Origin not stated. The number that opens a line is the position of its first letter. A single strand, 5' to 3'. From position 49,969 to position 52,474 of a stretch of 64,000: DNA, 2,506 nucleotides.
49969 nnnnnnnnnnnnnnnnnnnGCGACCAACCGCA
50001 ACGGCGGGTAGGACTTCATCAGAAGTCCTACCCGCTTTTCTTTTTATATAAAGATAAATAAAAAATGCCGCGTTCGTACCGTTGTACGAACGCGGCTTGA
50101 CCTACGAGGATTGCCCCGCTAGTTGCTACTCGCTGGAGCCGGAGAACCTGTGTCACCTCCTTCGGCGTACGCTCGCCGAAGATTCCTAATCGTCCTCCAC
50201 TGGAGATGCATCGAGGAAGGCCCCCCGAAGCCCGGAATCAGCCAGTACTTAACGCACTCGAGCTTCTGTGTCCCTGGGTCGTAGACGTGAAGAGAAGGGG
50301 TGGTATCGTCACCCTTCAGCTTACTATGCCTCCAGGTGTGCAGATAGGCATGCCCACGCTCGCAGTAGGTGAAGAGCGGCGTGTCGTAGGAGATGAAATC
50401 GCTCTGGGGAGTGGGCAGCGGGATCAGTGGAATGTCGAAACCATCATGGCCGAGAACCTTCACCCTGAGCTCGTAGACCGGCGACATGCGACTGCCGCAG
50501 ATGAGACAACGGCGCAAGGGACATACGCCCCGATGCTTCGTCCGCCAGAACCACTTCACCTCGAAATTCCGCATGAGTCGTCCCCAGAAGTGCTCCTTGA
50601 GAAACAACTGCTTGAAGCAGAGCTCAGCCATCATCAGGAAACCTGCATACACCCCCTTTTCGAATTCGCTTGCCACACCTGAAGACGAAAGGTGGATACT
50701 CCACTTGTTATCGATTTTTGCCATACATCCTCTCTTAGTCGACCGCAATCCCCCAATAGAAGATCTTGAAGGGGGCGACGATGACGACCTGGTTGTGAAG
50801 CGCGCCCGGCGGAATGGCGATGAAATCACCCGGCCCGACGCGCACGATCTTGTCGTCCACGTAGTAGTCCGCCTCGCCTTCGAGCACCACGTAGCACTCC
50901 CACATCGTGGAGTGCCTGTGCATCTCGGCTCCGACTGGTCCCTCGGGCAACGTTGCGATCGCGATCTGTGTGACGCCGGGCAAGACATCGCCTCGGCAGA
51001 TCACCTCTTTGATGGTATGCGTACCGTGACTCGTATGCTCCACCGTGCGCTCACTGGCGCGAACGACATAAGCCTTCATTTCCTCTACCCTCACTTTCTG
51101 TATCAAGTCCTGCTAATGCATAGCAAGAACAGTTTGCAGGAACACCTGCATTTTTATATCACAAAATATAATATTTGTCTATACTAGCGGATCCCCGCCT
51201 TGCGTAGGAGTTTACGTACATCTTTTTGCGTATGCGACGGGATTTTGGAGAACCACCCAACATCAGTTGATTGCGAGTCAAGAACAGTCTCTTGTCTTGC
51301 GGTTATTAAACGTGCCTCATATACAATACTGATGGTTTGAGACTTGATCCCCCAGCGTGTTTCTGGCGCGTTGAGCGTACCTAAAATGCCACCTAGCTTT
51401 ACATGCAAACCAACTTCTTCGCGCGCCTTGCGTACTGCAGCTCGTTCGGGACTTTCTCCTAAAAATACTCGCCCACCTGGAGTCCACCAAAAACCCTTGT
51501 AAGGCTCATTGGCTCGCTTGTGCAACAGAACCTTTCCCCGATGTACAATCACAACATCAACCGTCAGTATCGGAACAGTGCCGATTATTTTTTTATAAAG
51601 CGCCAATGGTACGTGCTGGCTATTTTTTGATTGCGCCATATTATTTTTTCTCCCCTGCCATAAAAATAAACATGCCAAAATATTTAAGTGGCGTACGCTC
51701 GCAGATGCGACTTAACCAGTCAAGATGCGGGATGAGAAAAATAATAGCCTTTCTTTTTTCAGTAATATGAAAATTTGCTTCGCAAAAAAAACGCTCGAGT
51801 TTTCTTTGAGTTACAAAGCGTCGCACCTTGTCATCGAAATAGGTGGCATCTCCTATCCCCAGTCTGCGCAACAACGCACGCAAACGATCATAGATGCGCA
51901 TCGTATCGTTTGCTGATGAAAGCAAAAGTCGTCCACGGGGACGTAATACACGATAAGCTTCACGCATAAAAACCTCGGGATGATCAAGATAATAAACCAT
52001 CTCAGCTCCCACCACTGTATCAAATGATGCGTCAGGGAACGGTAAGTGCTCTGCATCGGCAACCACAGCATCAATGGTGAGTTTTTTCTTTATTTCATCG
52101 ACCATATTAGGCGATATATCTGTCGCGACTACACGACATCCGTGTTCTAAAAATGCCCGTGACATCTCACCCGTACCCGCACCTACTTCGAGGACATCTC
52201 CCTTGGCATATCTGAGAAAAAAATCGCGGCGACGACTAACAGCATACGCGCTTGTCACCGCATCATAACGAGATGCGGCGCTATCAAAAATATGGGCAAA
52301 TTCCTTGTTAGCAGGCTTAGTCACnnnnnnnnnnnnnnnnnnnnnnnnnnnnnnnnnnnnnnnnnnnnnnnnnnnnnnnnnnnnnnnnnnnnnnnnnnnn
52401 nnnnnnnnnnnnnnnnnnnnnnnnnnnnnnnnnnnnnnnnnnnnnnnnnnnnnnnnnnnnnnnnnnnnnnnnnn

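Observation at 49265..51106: High-GC convergent orphan gene pair framed by back-to-back strong intrinsic terminators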

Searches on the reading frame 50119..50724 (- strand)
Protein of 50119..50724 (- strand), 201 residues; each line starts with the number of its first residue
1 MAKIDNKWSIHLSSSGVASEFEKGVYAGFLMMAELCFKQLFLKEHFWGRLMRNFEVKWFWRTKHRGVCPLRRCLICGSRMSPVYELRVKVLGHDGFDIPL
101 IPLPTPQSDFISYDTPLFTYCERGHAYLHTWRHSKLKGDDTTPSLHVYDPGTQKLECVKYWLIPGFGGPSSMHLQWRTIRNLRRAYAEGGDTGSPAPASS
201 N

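Call 5: search_protein_families(library=pfam, proteins=[window:50119-50724:-], max_evalue=1)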
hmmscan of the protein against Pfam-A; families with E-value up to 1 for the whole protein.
window:50119-50724:- (201 aa): 0 families

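Call 7: find_homologous_proteins(query=window:50119-50724:-)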
Query window:50119-50724:- (201 aa): 1 proteins with E <= 0.001 among 33 candidates.
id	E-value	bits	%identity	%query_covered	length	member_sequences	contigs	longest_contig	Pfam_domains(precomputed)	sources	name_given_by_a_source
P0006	5.4e-141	485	100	100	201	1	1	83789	-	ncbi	ncbi:MAG: hypothetical protein AAB367_01015 [Patescibacteria group bacterium]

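Call 24: search_protein_representatives(protein=window:50119-50724:-)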
Query: 201 residues. Proteins with E-value up to 0.001 (for the whole library): 2; up to 1e-10: 1; up to 1e-30: 1. The best 2 are listed.
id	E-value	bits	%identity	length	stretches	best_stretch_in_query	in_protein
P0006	1.7e-141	485.3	100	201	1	1-201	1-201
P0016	6.2e-10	55.2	36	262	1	26-143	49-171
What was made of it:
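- B has almost no homologues among 15 billion proteins (calls 7, 24).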

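Call 27: find_encoding_contigs(protein=P0016, flank=8000, max_places=4)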
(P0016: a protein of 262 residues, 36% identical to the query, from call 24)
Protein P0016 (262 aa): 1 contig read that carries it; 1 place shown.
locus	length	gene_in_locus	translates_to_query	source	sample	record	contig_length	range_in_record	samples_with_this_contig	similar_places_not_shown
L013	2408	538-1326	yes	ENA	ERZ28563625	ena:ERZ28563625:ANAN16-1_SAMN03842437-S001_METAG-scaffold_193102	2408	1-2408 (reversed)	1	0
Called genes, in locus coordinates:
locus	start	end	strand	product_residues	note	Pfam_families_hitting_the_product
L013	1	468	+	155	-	?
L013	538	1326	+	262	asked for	-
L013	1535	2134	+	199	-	PF20803:PaaX_M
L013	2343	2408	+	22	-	?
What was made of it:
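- So A is a resident of the locus, not an insertion, and the cupin works without B. The other B homologue is next to an SDR and a PaaX-like gene, not a cupin (call 27).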

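Call 38: search_protein_families(library=ncbifam, proteins=[window:50119-50724:-, P0016], max_evalue=1)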
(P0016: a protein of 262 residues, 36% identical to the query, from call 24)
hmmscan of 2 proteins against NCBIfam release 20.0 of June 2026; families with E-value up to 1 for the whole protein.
window:50119-50724:- (201 aa): 0 families

P0016 (262 aa): 0 families

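Call 47: predict_structure(alignment_id=A2)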
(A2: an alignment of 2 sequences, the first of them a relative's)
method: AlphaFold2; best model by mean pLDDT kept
length: 201 residues; sequences in the alignment: 2
mean_pLDDT: 56.4   pTM: 0.58
mean pLDDT of the five models: 56.4, 52.0, 46.5, 43.6, 42.9
residues with pLDDT >= 90: 3; 70-90: 59; 50-70: 49; < 50: 90
segments of 3 or more residues with pLDDT < 50: 1-17, 41-65, 89-114, 133-140, 190-201
pLDDT, mean of each block of 10 residues (from residue 1): 29 45 58 58 47 41 51 85 60 36 30 58 76 44 74 79 59 85 80 34 34
secondary structure, 60 per line:
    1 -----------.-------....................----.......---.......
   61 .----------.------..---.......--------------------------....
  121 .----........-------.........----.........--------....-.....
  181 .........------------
elements in order: H20-39 H44-50 E54-61 E84-90 E117-121 E126-133 E141-149 E154-162 E171-174 H176-189
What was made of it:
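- On Zinc-ribbon / treble-clef type Zn-binding protein (ORF-B): Local pLDDT around them is 76-85, but the overall model is poor (pLDDT 56; call 47).
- The B model has low confidence (pLDDT 56, call 47). The AF2 model is poor (call 47).
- Tried and rejected: AF2 with two sequences gave pLDDT 56 (call 47).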

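Call 49: search_solved_structures(query=A2, max_evalue=10)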
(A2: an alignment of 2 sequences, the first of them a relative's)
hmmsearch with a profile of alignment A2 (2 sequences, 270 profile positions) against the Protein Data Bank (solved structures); distinct sequences matched with E-value up to 10: 2.
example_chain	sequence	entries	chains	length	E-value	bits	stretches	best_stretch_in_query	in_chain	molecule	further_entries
4hic_A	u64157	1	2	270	0.23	14.1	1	169-239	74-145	TraK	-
3nwg_A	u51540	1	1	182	1.6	11.3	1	178-253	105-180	Microcompartments protein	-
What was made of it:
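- Tried and rejected: A two-sequence profile against PDB (call 49).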

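Call 50: search_protein_families(library=phrogs, proteins=[window:50119-50724:-, P0016], max_evalue=1)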
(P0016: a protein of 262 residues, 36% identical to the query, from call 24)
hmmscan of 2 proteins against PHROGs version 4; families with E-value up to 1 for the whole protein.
window:50119-50724:- (201 aa): 0 families

P0016 (262 aa): 0 families

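Call 51: search_protein_families(library=padloc, proteins=[window:50119-50724:-, P0016], max_evalue=1)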
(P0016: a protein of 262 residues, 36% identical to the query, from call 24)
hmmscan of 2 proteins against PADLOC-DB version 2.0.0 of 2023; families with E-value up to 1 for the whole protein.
window:50119-50724:- (201 aa): 0 families

P0016 (262 aa): 0 families

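Call 52: fold_search(model_id=the predicted structure, library=pdb)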
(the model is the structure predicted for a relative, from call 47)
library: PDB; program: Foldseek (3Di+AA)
matches with E <= 10: 258; with E <= 0.001: 0
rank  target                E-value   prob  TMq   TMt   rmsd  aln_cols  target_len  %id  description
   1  9mne_B                4.8e-01  0.20  0.16  0.05   9.3        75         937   15  Crystal structure of enteropathogenic Escherichia coli EspC (released 2025-10-29)
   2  3rpx_B                6.8e-01  0.18  0.20  0.27   9.7       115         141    7  Crystal structure of complement component 1, q subcomponent binding protein, C1QBP (released 2011-05-11)
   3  3hw2_A                6.8e-01  0.14  0.20  0.15  10.4       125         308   11  Crystal structure of the SifA-SKIP(PH) complex (released 2009-11-03)
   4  5fx8_B                7.6e-01  0.20  0.17  0.07   8.2        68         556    7  Complete structure of manganese lipoxygenase of Gaeumannomyces graminis and partial structure of zonadhesin of Komagat (released 2016-06-22)
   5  9mne_A                8.1e-01  0.12  0.15  0.05   9.9        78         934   13  Crystal structure of enteropathogenic Escherichia coli EspC (released 2025-10-29)
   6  5fno_A                9.6e-01  0.18  0.17  0.07   7.4        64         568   11  Manganese Lipoxygenase (released 2016-01-27)
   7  6yfe_AA               1.1e+00  0.04  0.10  0.13  14.8       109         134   18  Virus-like particle of Beihai levi-like virus 19 (released 2020-09-02)
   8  9fqr_MS               1.2e+00  0.07  0.18  0.17  12.4       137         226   11  96-nm repeat of axonemal doublet microtubules from bovine sperm (released 2025-03-26)
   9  4r03                  1.4e+00  0.09  0.17  0.26   9.8        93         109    5  Crystal structure of a DUF3836 family protein (BDI_3222) from Parabacteroides distasonis ATCC 8503 at 1.50 A resolution (released 2014-08-27)
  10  5fx8_A                1.4e+00  0.14  0.16  0.07   7.9        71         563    7  Complete structure of manganese lipoxygenase of Gaeumannomyces graminis and partial structure of zonadhesin of Komagat (released 2016-06-22)
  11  3ak5_C                1.5e+00  0.08  0.15  0.05   8.6        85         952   12  Hemoglobin protease (Hbp) passenger missing domain-2 (released 2010-10-06)
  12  3msw                  1.7e+00  0.11  0.19  0.25   5.6        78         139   10  Crystal structure of a Protein with unknown function (BF3112) from Bacteroides fragilis NCTC 9343 at 1.90 A resolution (released 2010-06-09)
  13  5ja8_C                1.7e+00  0.08  0.14  0.22   8.2        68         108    9  Crystal structure of the HigB2 toxin in complex with Nb2 (released 2017-04-05)
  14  4e5x_H                1.7e+00  0.05  0.14  0.23  12.8        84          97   15  Crystal structure of a complex between the human adenovirus type 2 E3-19K protein and MHC class I molecule HLA-A2/Tax (released 2012-10-10)
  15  9qmp                  1.8e+00  0.16  0.17  0.09  12.4        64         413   14  E.coli seryl-tRNA synthetase (released 2025-05-14)
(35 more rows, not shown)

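Call 53: find_related_loci(query=A2, collection=metagenome_contigs, flank=6000)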
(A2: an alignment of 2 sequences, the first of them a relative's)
Query A2 (201 aa) in metagenome_contigs; peptide patterns used: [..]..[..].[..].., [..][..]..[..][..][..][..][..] (x = any residue, [..] = any of these).
253 stretches matched a pattern, but none encodes a relative of the query by tblastn (E <= 1e-3).

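Call 76: fold_search(model_id=the predicted structure, library=viral)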
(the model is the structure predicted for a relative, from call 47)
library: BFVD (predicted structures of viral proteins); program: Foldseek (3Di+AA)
matches with E <= 10: 530; with E <= 0.001: 0
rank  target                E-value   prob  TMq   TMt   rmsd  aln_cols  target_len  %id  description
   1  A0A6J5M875            3.6e-02  0.87  0.21  0.34   7.6        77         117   17  Uncharacterized protein [uncultured Caudovirales phage]
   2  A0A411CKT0            3.9e-01  0.13  0.19  0.25  21.2       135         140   13  (no name in the UniProt tables at hand)
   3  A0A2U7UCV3            4.4e-01  0.25  0.19  0.17   9.7        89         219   10  Uncharacterized protein [Pandoravirus neocaledonia]
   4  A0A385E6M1            4.4e-01  0.13  0.15  0.26  12.9        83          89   18  (no name in the UniProt tables at hand)
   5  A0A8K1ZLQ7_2          4.4e-01  0.13  0.14  0.05  14.2        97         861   14  RNA-directed RNA polymerase [Giant panda Dicistroviridae]
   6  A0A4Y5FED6            4.7e-01  0.35  0.15  0.23   7.8        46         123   13  Uncharacterized protein [Lactobacillus phage 521B]
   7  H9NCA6                5.3e-01  0.20  0.17  0.22   8.9        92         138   12  (no name in the UniProt tables at hand)
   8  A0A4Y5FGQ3            5.6e-01  0.51  0.22  0.28   5.1        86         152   10  Uncharacterized protein [Lactobacillus phage 3-521]
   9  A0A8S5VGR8            5.6e-01  0.28  0.17  0.17  11.7        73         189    5  Uncharacterized protein [Myoviridae sp. ctkfK18]
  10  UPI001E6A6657         5.6e-01  0.09  0.13  0.26  11.8        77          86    9  (no name look-up for this kind of identifier)
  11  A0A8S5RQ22            5.9e-01  0.03  0.15  0.14  23.2       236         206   11  Uncharacterized protein [virus sp. ctrcb4]
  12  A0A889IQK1            6.3e-01  0.28  0.20  0.32  12.1        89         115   12  (no name in the UniProt tables at hand)
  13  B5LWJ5                6.3e-01  0.15  0.19  0.09  10.7       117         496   10  Uncharacterized protein [Feldmannia species virus]
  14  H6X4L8                6.7e-01  0.23  0.19  0.35   5.2        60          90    8  Uncharacterized protein [Klebsiella phage vB_KleM_RaK2]
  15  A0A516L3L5            7.1e-01  0.16  0.13  0.27  10.4        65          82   14  (no name in the UniProt tables at hand)
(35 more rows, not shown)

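Call 79: search_dna_similar(query=window:50119-50724:-, collection=plasmids, mode=protein, max_evalue=0.01, max_rows=8)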
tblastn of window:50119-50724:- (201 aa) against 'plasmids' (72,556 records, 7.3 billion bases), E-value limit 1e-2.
No match.

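Call 80: search_dna_similar(query=window:50119-50724:-, collection=phages, mode=protein, max_evalue=0.01, max_rows=8)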
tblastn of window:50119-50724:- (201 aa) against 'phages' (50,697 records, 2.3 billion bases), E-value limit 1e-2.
No match.
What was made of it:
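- Tried and rejected: tblastn against plasmids and phages found nothing (calls 79, 80).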

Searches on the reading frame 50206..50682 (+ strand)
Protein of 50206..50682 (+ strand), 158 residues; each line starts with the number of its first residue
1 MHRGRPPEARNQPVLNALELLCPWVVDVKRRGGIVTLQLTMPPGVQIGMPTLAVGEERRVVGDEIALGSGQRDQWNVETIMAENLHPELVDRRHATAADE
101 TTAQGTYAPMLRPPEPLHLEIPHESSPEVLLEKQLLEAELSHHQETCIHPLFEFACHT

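Call 77: search_protein_families(library=pfam, proteins=[window:50206-50682:+], max_evalue=0.001)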
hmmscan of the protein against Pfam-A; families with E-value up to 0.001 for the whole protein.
window:50206-50682:+ (158 aa): 0 families

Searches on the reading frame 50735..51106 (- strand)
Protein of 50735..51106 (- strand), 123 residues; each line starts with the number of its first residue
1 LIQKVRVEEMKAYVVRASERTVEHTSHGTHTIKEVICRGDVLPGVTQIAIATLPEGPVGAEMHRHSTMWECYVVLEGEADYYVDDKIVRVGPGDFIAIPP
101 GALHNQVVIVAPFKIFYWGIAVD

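Call 5: search_protein_families(library=pfam, proteins=[window:50735-51106:-], max_evalue=1)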
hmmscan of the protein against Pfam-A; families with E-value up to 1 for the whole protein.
window:50735-51106:- (123 aa): 6 families
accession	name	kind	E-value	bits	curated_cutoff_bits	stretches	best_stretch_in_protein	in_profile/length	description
PF07883.17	Cupin_2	-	1.5e-13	50.7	27.2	1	50-105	2-55/70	Cupin domain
PF02311.25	AraC_binding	-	5e-05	23.5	21.1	1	62-105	18-60/135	AraC-like ligand binding domain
PF05899.18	Cupin_3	-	8.8e-05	22.6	23.5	1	63-102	20-60/74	EutQ-like cupin domain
PF03079.20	ARD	-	0.062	13.9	27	1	70-104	94-133/157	ARD/ARD' family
PF01050.24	MannoseP_isomer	-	0.079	13.6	23.6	1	52-105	35-86/116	Mannose-6-phosphate isomerase C-terminal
PF00190.28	Cupin_1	-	0.16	12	22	1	61-106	47-99/151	Cupin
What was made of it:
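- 50735..51079 (-): Small single-domain cupin, 114 aa from ATG 51079 (a longer TTG start lies at 51106). It is a conserved partner of ORF-A in syntenic loci. Cupin_2 at 1.5e-13 (call 5).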

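Call 38: search_protein_families(library=ncbifam, proteins=[window:50735-51106:-], max_evalue=1)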
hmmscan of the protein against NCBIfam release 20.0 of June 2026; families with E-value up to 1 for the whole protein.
window:50735-51106:- (123 aa): 8 families
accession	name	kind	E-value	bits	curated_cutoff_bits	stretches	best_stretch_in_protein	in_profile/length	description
TIGR04366.1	cupin_WbuC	subfamily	0.0018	18.1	42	1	61-83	48-70/132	WbuC family cupin fold metalloprotein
NF040771.1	AAH_UGLYAH2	exception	0.012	14.9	350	1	47-98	187-237/267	bifunctional allantoicase/(S)-ureidoglycine aminohydrolase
NF012004.0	PRK15460.1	equivalog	0.036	12.7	859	1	51-105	391-443/478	mannose-1-phosphate guanyltransferase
NF007633.0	PRK10296.1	equivalog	0.048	13.1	264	1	62-119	39-95/280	transcriptional regulator ChbR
NF008376.0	PRK11171.1-5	equivalog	0.067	12.3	338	1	47-98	192-242/278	(S)-ureidoglycine aminohydrolase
NF008373.0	PRK11171.1-2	equivalog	0.078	12.2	445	1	47-97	192-241/274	(S)-ureidoglycine aminohydrolase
TIGR03214.2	ura-cupin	equivalog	0.14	11.7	200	1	73-98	194-219/249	(S)-ureidoglycine aminohydrolase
TIGR02272.1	gentisate_1_2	equivalog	0.16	10.9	442.1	1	60-105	95-140/336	gentisate 1,2-dioxygenase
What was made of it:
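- Closest known: Small single-domain Cupin_2 proteins of polysaccharide loci. Same: The WbuC model is the top NCBIfam hit but far below its cut-off (E 0.0018, 18 bits against 42; call 38).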

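Call 74: search_solved_structures(query=window:50735-51079:-, max_evalue=0.01)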
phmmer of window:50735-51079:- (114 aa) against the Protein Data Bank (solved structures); distinct sequences matched with E-value up to 0.01: 8.
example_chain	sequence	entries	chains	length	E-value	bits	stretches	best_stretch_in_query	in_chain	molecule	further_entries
2h0v_A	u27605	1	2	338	3.2e-07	33.7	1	43-96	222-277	Quercetin 2,3-dioxygenase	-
1y3t_A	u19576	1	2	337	3.2e-07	33.7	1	43-96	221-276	Hypothetical protein yxaG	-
8hfb_A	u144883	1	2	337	8.5e-07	32.3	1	44-96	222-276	Quercetin 2,3-dioxygenase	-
7zvy_E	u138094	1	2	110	0.0029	21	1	43-107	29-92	Cupin_2 domain-containing protein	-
7zvy_B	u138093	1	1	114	0.0029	20.9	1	42-107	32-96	Cupin_2 domain-containing protein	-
7zvy_A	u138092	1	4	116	0.003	20.9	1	42-107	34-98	Cupin_2 domain-containing protein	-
7zvy_G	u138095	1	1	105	0.0031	20.9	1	45-107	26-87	Cupin_2 domain-containing protein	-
7zvm_A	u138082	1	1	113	0.0059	20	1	27-107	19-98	Mannose-6-phosphate isomerase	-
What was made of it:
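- Closest known: Small single-domain Cupin_2 proteins of polysaccharide loci. Different: The best PDB sequence hits are to quercetinase-type and Cupin_2 proteins over about 55 residues only (call 74).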

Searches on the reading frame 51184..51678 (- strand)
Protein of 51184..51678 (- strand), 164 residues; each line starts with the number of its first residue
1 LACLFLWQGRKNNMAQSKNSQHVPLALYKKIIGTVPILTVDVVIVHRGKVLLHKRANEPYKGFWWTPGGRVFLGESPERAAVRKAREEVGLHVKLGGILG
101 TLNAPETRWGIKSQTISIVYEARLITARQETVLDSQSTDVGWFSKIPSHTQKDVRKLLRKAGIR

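Call 5: search_protein_families(library=pfam, proteins=[window:51184-51678:-], max_evalue=1)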
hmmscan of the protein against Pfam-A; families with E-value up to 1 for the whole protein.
window:51184-51678:- (164 aa): 2 families
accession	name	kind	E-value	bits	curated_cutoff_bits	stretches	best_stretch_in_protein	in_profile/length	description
PF00293.34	NUDIX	-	1.6e-15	57.7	21.1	1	38-144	4-114/134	NUDIX domain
PF14815.12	NUDIX_4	-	1.1e-05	25.7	35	1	43-94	4-54/113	NUDIX domain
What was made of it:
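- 51184..51678 (-): Right flank: Nudix hydrolase with host-like composition. It marks the right edge of the GC-rich block. NUDIX at 1.6e-15 (call 5).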

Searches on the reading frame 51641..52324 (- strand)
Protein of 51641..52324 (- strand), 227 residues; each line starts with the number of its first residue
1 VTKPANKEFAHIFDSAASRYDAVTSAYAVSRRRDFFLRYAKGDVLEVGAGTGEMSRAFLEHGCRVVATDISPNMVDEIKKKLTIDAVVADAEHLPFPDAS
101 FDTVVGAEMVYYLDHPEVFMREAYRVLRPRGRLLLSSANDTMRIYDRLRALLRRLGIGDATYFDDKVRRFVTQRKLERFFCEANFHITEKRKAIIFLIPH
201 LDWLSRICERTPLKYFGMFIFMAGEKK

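Call 77: search_protein_families(library=pfam, proteins=[window:51641-52324:-], max_evalue=0.001)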
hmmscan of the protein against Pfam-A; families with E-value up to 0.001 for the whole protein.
window:51641-52324:- (227 aa): 8 families
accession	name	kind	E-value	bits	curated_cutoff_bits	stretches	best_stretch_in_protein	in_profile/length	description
PF08241.18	Methyltransf_11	-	2.9e-26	92.4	21.2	1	45-134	1-94/95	Methyltransferase domain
PF13649.12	Methyltransf_25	-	1e-22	81.1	27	1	44-131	1-97/97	Methyltransferase domain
PF13489.12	Methyltransf_23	-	2.3e-20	73.4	27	1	28-189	8-163/164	Methyltransferase domain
PF08242.18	Methyltransf_12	-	1.2e-15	58.5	30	1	45-133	1-98/98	Methyltransferase domain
PF01209.24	Ubie_methyltran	-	1.2e-12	48.1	20.1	1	3-143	3-160/233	ubiE/COQ5 methyltransferase family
PF13847.12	Methyltransf_31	-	1.6e-12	47.7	27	1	43-144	6-114/145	Methyltransferase domain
PF05219.18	DREV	-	2.9e-06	27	26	1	43-137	97-188/265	DREV methyltransferase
PF05401.17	NodS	-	0.00044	20.6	24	1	41-141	44-150/201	Nodulation protein S (NodS)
